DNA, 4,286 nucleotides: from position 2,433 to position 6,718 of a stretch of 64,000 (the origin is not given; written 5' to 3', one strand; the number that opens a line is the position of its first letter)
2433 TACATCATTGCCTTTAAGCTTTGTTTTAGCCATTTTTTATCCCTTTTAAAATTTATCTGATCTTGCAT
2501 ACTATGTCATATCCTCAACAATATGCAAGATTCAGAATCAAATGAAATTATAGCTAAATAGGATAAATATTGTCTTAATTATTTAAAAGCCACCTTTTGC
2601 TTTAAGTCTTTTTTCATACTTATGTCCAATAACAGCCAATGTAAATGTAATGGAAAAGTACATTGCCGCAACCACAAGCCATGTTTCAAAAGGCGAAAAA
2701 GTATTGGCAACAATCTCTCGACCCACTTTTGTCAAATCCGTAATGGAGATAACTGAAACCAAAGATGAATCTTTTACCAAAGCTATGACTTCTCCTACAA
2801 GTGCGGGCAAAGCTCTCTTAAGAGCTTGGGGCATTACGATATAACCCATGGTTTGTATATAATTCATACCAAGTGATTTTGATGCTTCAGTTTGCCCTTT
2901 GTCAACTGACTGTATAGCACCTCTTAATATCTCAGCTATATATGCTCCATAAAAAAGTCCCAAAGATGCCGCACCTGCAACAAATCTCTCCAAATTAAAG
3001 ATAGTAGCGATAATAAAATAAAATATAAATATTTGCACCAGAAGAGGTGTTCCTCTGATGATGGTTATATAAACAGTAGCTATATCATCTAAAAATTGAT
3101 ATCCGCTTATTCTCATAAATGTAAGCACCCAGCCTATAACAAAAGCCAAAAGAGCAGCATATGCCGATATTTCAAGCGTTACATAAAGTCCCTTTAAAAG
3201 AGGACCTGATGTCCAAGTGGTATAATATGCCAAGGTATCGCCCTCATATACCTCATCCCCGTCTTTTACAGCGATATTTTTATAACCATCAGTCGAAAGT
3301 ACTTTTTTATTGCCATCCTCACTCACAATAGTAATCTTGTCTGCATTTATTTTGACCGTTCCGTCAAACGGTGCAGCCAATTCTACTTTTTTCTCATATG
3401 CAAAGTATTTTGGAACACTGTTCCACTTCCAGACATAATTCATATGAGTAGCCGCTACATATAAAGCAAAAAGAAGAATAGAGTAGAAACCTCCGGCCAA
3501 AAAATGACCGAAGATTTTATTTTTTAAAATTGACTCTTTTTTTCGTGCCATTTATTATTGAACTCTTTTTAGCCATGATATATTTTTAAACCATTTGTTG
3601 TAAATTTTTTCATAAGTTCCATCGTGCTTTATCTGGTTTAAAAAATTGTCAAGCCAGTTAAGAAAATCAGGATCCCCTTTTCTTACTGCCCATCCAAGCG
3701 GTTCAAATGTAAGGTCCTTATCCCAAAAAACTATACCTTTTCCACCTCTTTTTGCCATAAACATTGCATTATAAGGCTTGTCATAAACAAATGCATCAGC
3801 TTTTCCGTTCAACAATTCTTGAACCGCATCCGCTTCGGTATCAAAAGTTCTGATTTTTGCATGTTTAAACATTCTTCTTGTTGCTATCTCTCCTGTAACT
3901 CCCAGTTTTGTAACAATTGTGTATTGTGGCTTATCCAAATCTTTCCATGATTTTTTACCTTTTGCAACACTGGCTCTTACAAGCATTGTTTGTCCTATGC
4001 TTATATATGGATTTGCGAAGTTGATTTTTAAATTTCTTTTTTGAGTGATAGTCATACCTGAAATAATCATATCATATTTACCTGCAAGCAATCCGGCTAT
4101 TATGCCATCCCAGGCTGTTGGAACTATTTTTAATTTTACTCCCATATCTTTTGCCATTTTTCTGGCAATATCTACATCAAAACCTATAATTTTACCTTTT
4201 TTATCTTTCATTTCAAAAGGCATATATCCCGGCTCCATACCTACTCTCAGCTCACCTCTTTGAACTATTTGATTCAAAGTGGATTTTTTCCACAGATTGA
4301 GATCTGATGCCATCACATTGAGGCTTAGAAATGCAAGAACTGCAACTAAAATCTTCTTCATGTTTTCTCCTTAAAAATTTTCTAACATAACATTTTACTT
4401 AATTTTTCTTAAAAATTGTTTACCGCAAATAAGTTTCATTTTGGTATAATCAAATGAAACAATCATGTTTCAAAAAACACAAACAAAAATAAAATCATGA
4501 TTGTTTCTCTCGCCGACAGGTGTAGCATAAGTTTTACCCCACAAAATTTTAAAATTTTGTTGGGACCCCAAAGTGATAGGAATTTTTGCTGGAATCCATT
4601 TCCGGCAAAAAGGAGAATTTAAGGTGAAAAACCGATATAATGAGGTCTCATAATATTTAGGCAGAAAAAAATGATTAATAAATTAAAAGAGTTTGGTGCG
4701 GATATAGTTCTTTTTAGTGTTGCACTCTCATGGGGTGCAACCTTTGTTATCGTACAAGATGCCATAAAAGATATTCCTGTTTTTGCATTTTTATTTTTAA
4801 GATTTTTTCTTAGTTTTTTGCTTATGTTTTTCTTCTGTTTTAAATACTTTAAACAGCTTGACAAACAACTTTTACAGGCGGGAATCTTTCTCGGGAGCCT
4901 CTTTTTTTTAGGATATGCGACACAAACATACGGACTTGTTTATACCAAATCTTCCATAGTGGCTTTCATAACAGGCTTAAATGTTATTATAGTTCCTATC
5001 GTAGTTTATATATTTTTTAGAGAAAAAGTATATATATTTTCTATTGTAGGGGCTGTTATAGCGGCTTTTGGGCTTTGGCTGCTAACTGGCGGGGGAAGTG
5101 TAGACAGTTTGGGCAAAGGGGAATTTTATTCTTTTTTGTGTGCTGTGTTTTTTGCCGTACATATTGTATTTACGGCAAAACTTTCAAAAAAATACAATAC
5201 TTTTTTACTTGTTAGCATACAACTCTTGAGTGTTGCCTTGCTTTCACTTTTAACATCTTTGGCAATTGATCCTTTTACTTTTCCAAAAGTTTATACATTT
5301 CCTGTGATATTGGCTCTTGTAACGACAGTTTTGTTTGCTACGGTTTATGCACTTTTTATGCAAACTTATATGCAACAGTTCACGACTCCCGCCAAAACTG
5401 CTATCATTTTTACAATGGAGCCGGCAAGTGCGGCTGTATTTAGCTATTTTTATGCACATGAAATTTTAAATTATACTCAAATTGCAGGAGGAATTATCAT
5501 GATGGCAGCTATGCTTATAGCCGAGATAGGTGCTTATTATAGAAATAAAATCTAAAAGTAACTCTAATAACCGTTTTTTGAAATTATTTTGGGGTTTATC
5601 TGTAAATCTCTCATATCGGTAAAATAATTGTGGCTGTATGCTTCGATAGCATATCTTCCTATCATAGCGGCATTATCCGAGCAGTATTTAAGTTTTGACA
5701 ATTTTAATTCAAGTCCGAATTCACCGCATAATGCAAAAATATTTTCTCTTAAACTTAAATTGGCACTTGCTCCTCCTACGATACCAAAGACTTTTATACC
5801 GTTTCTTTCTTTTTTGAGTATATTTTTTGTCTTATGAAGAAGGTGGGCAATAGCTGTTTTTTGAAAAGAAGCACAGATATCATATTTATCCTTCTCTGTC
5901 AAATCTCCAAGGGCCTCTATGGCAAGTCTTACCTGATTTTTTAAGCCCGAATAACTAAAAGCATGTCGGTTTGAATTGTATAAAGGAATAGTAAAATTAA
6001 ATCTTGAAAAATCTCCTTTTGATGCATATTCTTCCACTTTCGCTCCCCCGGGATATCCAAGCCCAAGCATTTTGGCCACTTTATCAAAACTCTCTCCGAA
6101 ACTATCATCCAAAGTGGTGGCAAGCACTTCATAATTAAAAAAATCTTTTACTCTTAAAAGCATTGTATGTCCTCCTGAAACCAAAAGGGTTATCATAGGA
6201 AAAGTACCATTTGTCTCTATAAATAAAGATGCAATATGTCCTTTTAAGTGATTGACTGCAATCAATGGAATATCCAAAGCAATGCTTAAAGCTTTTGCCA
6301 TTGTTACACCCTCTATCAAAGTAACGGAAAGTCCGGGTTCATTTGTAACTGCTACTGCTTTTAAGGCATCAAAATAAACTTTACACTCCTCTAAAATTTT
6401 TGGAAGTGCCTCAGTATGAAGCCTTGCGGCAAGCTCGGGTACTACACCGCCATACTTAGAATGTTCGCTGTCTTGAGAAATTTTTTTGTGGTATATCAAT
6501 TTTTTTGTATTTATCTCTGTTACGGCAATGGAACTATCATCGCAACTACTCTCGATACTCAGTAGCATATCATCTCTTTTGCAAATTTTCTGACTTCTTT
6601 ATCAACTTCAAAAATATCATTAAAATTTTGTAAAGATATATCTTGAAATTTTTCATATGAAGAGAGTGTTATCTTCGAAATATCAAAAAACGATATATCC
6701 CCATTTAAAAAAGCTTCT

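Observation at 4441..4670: Repeated promoter-plus-structured-leader element, copy 1 (upstream of an EamA transporter)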

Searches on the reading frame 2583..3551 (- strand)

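Call 12: search_protein_families(library=pfam, proteins=[window:2583-3551:-])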
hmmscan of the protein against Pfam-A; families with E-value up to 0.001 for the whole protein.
window:2583-3551:- (322 aa): 1 family
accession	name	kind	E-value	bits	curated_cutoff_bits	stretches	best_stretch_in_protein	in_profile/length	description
PF00528.27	BPD_transp_1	-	5.6e-17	62.5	26.4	1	138-310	3-176/184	Binding-protein-dependent transport system inner membrane component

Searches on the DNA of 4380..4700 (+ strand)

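Call 7: search_rna_families(source=window, start=4380, end=4700, threshold=evalue, max_evalue=10, show_alignments=4)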
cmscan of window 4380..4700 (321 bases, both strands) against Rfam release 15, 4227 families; matches with E-value up to 10: 9.
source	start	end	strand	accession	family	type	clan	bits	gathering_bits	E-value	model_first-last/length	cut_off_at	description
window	4456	4507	+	RF03224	MIR9560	Gene; miRNA;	-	17.6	74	0.77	20-76/96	no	MIR9560 microRNA precursor family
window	4570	4645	+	RF04064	MIR5267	Gene; miRNA;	-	17.3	87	2.7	1-81/81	no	MIR5267 microRNA precursor family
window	4446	4517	-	RF03573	mir-1954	Gene; miRNA;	-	16.1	99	0.96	1-82/82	no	mir-1954 microRNA precursor family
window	4483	4560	+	RF01742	lactis-plasmid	Gene; sRNA;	-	15.7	70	6.8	1-106/106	no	lactis-plasmid RNA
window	4423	4533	-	RF01226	snoZ5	Gene; snRNA; snoRNA; CD-box;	CL00045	14.9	60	6.2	1-113/113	no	Small nucleolar RNA Z5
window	4529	4637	-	RF02313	TtnuHACA6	Gene; snRNA; snoRNA; HACA-box;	-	14.5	100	8.3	1-131/131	no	Tetrahymena snoRNA TtnuHACA6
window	4587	4685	+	RF01578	RUF1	Gene; sRNA;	-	14.4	70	2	1-264/264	no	Plasmodium RNA of unkown function RUF1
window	4491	4536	+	RF02478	GlsR10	Gene; snRNA; snoRNA; CD-box;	-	14.4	75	3.4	1-68/68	no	Small nucleolar RNA GlsR10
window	4456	4507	+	RF04044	mir-7939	Gene; miRNA;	-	13.2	75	7.2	12-48/61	no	mir-7939 microRNA precursor family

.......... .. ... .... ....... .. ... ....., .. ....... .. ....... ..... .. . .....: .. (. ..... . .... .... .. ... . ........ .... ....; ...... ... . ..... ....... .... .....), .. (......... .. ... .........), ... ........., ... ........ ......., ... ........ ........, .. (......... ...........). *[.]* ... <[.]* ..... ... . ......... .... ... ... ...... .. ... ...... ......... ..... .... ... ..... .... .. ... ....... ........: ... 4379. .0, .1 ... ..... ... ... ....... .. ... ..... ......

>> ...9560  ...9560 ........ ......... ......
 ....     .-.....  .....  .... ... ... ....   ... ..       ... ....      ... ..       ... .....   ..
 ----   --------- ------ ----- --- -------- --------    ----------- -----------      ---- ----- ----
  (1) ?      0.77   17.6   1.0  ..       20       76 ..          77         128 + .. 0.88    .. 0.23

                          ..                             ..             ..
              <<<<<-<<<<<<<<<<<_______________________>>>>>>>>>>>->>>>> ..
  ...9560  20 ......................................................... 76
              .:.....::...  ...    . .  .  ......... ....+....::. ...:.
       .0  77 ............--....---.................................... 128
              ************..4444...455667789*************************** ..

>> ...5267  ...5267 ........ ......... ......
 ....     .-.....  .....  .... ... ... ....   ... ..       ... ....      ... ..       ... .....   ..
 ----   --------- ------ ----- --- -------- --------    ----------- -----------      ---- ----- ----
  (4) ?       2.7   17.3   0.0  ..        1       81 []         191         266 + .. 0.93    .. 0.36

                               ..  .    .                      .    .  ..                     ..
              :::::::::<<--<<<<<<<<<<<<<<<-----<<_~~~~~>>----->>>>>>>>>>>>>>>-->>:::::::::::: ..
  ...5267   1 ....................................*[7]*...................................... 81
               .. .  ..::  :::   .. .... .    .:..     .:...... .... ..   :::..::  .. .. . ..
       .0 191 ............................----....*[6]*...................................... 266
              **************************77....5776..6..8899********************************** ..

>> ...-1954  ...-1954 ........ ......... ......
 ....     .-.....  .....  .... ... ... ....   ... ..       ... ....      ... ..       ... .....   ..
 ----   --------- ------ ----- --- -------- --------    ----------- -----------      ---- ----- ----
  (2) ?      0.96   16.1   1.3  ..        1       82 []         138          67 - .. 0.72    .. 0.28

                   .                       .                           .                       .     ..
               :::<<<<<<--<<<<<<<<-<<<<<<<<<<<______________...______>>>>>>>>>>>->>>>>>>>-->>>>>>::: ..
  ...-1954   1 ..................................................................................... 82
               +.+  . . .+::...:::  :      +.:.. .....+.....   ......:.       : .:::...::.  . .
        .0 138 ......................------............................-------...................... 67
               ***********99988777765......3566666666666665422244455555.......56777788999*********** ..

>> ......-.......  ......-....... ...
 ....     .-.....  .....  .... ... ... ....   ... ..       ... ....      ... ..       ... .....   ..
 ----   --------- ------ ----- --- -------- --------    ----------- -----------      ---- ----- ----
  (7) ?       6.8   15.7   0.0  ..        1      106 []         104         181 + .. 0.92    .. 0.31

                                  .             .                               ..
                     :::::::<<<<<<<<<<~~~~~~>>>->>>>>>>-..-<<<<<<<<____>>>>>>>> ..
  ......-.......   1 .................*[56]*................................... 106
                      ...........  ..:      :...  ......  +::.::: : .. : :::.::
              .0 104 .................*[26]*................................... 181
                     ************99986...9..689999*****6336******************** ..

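Call 88: search_dna_similar(query=window:4452-4630:+, collection=plasmids, mode=distant, max_evalue=0.001, max_rows=10)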
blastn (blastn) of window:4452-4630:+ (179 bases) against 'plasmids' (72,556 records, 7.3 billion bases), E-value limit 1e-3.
No match.

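Call 89: search_dna_similar(query=window:4452-4630:+, collection=phages, mode=distant, max_evalue=0.001, max_rows=10)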
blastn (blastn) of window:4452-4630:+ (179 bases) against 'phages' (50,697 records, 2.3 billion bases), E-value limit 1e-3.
No match.

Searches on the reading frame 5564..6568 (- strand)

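Call 12: search_protein_families(library=pfam, proteins=[window:5564-6568:-])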
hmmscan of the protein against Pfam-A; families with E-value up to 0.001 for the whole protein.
window:5564-6568:- (334 aa): 1 family
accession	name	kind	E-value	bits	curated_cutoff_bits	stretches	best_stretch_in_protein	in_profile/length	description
PF00814.31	TsaD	-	5.7e-77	259.4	24.8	1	25-304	3-263/264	tRNA N6-adenosine threonylcarbamoyltransferase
